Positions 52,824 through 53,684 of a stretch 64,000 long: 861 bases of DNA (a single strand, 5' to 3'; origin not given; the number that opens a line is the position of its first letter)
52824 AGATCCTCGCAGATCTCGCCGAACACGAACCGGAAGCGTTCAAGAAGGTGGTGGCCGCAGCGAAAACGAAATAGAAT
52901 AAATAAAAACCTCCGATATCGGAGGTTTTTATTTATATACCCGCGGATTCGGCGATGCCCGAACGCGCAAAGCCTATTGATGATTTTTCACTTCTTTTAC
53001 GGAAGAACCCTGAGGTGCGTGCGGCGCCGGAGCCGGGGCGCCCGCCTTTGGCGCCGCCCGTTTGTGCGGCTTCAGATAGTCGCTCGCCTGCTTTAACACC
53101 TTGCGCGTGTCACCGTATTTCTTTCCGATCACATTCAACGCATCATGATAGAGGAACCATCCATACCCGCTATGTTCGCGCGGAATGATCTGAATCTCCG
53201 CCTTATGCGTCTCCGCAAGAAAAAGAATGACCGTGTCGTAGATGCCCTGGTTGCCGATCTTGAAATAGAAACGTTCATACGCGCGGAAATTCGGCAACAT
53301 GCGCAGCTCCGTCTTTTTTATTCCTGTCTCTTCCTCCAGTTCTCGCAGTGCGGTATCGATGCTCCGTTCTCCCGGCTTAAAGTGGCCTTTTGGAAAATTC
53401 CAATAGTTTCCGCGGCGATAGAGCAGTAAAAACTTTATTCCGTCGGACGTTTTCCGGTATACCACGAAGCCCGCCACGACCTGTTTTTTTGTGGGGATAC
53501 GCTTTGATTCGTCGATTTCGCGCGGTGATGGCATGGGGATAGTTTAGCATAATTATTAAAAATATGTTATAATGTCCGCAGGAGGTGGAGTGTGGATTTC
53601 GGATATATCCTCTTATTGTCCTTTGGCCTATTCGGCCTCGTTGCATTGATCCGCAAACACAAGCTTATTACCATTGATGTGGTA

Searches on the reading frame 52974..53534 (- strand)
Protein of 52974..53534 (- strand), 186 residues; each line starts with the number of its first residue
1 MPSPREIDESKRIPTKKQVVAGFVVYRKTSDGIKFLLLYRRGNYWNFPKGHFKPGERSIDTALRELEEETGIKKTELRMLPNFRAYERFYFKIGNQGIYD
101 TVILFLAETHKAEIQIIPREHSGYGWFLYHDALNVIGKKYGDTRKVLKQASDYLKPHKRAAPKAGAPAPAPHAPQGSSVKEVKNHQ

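Call 58: search_protein_families(library=pfam, proteins=[window:52974-53534:-], max_evalue=0.001)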
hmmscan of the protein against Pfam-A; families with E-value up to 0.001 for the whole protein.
window:52974-53534:- (186 aa): 1 family
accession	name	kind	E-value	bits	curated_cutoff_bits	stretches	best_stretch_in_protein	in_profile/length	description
PF00293.34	NUDIX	-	1.1e-17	64.7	21.1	1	17-147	2-131/134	NUDIX domain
